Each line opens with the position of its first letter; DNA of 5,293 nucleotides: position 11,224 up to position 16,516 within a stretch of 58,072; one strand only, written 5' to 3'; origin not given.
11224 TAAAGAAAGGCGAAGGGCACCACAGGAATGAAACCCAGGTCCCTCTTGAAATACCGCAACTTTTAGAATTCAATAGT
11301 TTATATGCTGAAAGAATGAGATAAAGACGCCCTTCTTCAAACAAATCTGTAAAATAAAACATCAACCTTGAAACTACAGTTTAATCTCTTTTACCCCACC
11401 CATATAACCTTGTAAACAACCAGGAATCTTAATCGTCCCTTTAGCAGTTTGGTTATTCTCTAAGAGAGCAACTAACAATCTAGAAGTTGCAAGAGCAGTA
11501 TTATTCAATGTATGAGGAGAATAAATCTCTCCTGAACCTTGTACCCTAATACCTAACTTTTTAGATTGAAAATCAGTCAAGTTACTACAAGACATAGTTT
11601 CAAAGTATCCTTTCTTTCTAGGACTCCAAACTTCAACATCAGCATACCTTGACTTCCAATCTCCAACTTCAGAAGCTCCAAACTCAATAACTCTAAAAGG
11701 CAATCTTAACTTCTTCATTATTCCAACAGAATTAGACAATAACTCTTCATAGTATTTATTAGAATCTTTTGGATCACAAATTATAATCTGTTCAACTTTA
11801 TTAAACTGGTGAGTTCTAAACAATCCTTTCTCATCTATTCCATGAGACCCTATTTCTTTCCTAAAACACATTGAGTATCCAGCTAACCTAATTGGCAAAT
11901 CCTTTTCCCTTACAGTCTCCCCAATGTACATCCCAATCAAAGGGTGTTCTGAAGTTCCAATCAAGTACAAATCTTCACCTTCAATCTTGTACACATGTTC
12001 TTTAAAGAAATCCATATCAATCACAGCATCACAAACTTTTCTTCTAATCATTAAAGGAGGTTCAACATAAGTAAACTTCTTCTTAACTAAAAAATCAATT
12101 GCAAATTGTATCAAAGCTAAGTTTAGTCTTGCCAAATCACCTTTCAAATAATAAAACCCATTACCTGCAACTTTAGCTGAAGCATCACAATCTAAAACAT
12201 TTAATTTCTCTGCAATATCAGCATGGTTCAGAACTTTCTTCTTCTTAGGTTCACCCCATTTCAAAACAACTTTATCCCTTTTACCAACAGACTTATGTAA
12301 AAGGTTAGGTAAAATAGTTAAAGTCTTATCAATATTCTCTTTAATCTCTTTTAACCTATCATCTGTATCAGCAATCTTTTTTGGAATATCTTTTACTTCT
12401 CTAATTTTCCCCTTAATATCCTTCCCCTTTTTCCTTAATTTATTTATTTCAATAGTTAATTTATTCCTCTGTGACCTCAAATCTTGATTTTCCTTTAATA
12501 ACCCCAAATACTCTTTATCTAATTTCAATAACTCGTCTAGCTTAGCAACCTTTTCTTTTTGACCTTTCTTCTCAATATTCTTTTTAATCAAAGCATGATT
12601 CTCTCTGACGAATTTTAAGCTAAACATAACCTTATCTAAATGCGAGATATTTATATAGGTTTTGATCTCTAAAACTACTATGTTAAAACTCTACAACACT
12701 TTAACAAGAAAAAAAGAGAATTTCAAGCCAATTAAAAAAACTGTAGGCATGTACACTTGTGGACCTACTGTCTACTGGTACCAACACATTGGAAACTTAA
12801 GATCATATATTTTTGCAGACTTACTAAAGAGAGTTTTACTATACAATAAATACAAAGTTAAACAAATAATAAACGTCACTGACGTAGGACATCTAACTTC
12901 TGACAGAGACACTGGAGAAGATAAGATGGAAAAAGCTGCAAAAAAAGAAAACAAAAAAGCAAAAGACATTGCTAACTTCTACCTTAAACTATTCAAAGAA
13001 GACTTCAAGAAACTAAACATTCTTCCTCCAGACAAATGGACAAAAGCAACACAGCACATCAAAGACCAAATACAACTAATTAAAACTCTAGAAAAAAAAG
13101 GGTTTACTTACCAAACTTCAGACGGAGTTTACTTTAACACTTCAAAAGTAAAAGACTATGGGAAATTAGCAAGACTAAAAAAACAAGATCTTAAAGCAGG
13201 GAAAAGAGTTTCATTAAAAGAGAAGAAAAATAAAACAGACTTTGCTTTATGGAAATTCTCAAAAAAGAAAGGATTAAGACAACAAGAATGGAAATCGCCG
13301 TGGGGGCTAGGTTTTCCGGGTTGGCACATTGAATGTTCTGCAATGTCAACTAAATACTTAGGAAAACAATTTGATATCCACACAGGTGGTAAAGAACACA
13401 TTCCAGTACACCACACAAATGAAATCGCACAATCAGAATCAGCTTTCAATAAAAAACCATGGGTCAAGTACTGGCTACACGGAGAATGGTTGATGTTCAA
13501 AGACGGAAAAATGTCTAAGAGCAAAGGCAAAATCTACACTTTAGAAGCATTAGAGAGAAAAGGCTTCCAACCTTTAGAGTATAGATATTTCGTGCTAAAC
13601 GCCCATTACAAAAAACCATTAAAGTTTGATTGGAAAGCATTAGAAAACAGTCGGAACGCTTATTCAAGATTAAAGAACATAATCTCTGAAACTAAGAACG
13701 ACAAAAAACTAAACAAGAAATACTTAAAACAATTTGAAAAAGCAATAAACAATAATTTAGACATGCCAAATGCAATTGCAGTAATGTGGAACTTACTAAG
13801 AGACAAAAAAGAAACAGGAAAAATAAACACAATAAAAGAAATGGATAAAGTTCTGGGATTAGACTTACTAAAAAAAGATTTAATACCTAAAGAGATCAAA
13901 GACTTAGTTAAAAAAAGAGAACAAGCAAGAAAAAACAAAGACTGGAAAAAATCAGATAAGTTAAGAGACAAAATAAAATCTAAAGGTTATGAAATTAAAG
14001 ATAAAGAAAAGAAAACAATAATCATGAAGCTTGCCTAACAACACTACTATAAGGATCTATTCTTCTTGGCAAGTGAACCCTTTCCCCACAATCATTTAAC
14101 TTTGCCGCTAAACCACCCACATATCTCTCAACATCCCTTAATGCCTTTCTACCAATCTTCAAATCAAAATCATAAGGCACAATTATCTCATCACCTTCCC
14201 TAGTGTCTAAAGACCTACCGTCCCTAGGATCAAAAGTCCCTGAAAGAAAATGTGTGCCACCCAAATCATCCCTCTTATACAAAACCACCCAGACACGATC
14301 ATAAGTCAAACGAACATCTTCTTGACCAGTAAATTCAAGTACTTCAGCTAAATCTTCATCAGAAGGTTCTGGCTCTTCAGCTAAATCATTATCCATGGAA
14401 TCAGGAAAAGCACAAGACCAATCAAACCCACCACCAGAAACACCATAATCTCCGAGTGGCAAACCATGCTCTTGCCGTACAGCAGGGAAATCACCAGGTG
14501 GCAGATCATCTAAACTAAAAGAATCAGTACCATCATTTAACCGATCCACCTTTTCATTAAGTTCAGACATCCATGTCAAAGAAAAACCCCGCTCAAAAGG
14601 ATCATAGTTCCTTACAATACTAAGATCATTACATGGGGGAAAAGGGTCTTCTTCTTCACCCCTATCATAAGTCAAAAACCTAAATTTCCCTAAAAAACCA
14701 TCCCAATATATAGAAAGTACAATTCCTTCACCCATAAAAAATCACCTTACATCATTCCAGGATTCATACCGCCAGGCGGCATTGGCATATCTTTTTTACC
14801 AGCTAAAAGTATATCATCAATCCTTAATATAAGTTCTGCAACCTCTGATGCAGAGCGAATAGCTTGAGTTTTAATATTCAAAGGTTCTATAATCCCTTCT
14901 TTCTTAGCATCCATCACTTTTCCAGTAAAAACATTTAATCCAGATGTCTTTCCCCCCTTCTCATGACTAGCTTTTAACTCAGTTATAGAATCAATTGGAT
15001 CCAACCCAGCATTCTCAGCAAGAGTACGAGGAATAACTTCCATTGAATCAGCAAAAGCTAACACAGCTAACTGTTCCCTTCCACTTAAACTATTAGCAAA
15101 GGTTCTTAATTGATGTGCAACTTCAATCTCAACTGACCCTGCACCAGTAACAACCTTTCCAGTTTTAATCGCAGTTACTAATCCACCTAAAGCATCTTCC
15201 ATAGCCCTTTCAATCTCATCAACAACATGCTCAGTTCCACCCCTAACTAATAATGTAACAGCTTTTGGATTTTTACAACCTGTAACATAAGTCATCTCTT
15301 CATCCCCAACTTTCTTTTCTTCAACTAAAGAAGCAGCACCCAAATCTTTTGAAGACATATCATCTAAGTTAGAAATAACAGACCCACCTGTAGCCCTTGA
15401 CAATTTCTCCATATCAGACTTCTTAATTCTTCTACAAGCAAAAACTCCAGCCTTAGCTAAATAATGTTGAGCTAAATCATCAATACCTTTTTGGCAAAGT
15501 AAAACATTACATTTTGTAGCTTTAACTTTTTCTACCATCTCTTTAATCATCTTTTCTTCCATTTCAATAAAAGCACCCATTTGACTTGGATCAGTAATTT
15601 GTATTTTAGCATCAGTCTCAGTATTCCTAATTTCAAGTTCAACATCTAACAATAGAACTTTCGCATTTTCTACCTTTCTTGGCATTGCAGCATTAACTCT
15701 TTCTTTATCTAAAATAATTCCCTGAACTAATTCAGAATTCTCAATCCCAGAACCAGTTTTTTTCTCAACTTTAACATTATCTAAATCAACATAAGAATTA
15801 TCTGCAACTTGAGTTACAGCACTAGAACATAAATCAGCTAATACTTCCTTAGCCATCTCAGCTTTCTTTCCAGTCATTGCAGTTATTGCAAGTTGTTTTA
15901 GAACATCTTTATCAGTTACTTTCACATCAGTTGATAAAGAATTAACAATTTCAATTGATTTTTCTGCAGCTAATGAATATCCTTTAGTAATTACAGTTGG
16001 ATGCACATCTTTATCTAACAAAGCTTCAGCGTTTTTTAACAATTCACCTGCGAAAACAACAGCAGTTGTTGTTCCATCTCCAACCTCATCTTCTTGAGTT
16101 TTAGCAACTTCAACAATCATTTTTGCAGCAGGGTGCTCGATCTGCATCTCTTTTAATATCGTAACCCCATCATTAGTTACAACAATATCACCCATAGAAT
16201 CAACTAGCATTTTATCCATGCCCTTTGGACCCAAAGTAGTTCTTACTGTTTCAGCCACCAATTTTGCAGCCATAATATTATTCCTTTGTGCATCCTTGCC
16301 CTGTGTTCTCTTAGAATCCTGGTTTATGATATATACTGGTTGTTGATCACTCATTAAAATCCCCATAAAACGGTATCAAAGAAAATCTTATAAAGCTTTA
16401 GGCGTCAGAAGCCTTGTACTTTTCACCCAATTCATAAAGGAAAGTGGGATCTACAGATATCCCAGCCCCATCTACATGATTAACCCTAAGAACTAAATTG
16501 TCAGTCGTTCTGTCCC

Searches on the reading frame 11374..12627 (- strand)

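Call 12: search_protein_families(library=pfam, proteins=[window:11374-12627:-], max_evalue=0.01)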
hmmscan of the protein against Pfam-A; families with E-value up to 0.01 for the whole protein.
window:11374-12627:- (417 aa): 2 families
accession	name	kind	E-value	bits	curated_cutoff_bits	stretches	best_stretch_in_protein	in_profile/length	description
PF00587.30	tRNA-synt_2b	-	2.8e-31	109.4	29.3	1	216-392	7-179/179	tRNA synthetase class II core domain (G, H, P, S and T)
PF02403.27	Seryl_tRNA_N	-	6e-18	65.5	28.2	1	1-109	1-107/108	Seryl-tRNA synthetase N-terminal domain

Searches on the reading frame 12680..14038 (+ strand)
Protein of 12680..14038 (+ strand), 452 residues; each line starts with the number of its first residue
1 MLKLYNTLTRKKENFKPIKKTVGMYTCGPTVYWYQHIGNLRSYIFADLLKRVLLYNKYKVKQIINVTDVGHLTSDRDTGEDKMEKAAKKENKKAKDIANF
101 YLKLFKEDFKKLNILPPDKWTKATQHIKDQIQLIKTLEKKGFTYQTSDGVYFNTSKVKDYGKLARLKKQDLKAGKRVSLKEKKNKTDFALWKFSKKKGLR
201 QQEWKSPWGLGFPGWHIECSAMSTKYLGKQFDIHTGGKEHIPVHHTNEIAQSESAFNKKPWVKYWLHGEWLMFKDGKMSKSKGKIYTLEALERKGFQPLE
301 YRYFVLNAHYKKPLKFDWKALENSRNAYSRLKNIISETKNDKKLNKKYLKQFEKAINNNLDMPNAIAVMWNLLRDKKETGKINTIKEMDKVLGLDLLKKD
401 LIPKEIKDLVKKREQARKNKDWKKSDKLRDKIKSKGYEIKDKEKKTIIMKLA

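Call 53: search_protein_families(library=pfam, proteins=[window:12680-14038:+], max_evalue=0.0001)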
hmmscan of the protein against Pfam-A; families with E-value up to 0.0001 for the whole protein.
window:12680-14038:+ (452 aa): 4 families
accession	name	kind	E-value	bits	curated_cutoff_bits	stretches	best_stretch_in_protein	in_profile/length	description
PF01406.26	tRNA-synt_1e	-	1.9e-91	307.1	27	1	19-325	7-300/301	tRNA synthetases class I (C) catalytic domain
PF09334.17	tRNA-synt_1g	-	2.8e-13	49.8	20.1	1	35-156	14-126/391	tRNA synthetases class I (M)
PF01921.24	tRNA-synt_1f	-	2.4e-08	33.7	27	1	232-346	236-351/360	tRNA synthetases class I (K)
PF23493.1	CysS_C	-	1.7e-06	28.5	23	1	402-445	4-47/51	Cysteinyl-tRNA ligase anticodon binding domain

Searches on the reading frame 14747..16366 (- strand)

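Call 53: search_protein_families(library=pfam, proteins=[window:14747-16366:-], max_evalue=0.0001)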
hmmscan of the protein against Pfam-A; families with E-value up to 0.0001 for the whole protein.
window:14747-16366:- (539 aa): 1 family
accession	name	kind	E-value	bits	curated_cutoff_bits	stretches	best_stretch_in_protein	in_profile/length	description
PF00118.29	Cpn60_TCP1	-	1.6e-182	608.1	34.3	1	37-523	1-489/490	TCP-1/cpn60 chaperonin family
